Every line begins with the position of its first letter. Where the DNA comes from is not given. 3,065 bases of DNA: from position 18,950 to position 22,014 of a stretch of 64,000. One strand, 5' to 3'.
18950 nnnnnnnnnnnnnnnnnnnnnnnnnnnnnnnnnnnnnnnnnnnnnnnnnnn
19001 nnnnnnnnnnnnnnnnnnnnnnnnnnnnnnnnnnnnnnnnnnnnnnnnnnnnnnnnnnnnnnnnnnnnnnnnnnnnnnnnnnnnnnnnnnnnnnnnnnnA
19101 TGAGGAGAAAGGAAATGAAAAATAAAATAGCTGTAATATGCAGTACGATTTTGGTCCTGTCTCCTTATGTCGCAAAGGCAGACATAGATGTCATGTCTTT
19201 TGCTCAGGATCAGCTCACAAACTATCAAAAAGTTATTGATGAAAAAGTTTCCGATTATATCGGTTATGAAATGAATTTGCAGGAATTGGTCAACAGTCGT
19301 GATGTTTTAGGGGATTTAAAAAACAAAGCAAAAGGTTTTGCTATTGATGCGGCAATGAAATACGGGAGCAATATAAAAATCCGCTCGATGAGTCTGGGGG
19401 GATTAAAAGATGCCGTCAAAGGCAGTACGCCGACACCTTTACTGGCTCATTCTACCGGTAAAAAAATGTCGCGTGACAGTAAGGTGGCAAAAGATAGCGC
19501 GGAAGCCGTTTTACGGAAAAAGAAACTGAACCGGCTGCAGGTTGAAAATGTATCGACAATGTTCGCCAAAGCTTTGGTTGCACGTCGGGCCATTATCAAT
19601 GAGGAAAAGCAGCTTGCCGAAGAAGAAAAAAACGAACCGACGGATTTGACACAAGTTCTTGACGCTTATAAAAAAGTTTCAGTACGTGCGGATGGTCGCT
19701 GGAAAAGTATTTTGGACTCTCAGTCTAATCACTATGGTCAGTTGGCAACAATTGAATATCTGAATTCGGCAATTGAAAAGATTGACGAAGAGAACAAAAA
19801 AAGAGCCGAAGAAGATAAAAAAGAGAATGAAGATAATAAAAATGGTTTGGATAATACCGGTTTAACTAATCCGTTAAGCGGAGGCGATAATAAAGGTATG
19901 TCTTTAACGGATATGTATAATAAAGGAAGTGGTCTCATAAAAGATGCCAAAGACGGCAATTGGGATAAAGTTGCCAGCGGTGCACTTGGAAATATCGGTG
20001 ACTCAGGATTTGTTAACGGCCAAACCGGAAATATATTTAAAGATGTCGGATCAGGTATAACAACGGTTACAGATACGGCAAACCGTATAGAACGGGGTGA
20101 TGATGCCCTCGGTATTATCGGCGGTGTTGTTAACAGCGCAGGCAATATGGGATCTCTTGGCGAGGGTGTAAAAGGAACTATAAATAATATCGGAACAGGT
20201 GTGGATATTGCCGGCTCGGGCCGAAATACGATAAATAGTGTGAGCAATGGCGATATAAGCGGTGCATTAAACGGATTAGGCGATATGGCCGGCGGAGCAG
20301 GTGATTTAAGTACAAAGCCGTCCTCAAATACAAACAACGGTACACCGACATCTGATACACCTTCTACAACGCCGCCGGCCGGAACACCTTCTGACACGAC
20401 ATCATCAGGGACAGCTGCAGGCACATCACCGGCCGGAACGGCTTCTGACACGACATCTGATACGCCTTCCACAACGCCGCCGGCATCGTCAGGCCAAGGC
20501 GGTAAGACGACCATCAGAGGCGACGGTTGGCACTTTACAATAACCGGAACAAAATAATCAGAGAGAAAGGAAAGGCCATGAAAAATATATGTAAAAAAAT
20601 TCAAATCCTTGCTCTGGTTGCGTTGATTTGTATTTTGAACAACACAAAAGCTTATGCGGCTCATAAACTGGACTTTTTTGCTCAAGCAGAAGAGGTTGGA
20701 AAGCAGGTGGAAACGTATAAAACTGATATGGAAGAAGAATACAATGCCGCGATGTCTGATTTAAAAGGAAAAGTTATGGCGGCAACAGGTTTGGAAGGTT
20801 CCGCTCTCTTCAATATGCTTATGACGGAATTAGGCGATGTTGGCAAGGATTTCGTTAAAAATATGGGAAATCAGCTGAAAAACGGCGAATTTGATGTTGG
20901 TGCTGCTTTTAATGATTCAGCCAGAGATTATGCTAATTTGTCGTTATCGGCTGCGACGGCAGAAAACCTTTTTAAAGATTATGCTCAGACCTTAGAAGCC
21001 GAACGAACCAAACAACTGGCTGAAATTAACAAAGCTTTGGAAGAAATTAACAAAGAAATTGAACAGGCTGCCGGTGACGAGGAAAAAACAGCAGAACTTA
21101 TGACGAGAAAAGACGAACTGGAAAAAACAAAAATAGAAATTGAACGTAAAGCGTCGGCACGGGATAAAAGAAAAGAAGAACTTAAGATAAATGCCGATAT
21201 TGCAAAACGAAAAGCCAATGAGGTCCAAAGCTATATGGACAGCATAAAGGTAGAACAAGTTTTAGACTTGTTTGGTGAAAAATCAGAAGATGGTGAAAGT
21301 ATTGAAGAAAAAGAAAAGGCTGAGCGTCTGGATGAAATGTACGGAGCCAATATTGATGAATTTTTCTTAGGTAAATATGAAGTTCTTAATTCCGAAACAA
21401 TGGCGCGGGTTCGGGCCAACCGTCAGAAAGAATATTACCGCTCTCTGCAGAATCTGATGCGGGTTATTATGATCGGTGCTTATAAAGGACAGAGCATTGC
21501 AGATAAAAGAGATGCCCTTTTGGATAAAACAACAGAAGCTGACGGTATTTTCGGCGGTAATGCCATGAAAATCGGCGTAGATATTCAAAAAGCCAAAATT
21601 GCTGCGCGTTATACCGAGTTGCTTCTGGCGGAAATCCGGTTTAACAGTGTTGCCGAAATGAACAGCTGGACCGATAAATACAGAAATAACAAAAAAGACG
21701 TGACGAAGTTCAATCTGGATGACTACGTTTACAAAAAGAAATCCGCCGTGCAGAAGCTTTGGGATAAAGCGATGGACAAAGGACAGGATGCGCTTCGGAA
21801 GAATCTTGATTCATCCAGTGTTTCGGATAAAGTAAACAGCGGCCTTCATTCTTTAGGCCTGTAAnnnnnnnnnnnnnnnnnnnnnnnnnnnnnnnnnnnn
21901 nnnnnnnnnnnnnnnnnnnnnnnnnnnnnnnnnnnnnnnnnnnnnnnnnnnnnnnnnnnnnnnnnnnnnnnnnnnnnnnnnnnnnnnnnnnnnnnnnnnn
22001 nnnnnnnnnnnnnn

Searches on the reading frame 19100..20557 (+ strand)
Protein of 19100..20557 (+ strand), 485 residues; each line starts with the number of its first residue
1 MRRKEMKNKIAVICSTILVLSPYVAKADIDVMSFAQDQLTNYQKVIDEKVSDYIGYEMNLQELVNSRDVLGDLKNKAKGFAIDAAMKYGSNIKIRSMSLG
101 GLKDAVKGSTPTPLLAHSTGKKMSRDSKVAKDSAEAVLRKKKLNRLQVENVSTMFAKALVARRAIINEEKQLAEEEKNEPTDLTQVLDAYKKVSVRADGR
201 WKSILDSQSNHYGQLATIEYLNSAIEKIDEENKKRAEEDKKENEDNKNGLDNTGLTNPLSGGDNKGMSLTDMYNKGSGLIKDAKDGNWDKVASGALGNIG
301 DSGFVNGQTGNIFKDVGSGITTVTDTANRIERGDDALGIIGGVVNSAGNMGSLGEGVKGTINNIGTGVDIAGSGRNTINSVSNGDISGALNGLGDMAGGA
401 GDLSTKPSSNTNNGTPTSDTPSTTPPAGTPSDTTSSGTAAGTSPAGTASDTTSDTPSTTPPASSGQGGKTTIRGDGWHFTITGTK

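Call 5: search_protein_families(library=pfam, proteins=[window:19100-20557:+], max_evalue=0.01)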
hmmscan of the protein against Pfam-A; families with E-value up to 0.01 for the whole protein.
window:19100-20557:+ (485 aa): 0 families

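Call 37: search_protein_families(library=ncbifam, proteins=[window:19100-20557:+], max_evalue=0.1)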
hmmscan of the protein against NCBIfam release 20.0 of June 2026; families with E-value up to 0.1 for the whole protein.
window:19100-20557:+ (485 aa): 2 families
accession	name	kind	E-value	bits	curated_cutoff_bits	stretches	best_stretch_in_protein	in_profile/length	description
NF047843.2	MST_Rv0443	equivalog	0.041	14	170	0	147-218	87-157/161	mycothiol transferase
NF009543.0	PRK12921.1-5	equivalog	0.082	12.1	339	0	163-232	217-285/305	oxidoreductase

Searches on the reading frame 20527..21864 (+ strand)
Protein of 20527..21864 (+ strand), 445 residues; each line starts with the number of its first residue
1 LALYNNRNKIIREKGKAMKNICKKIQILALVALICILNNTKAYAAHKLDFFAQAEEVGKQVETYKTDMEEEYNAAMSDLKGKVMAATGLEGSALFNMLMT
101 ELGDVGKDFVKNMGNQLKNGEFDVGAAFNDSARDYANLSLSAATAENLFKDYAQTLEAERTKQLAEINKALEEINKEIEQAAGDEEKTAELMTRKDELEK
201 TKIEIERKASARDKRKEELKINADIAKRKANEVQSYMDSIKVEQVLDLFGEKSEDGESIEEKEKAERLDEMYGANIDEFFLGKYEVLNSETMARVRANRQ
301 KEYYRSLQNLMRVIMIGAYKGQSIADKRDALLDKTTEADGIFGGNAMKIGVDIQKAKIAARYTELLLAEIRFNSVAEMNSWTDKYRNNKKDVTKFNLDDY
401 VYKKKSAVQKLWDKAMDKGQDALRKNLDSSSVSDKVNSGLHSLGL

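Call 5: search_protein_families(library=pfam, proteins=[window:20527-21864:+], max_evalue=0.01)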
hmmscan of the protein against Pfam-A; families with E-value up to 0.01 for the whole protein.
window:20527-21864:+ (445 aa): 2 families
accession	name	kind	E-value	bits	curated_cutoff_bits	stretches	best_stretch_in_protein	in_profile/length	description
PF02696.19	SelO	-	0.0029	16.9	22.8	1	44-201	302-458/466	Protein adenylyltransferase SelO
PF09548.15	Spore_III_AB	-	0.0034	17.9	32.5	1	94-191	54-153/170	Stage III sporulation protein AB (spore_III_AB)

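Call 37: search_protein_families(library=ncbifam, proteins=[window:20527-21864:+], max_evalue=0.1)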
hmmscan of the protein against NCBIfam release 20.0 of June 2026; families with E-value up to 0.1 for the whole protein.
window:20527-21864:+ (445 aa): 1 family
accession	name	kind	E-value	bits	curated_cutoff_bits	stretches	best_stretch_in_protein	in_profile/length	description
TIGR02833.1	spore_III_AB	equivalog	0.0053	16.8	146.5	1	94-192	54-154/170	stage III sporulation protein SpoIIIAB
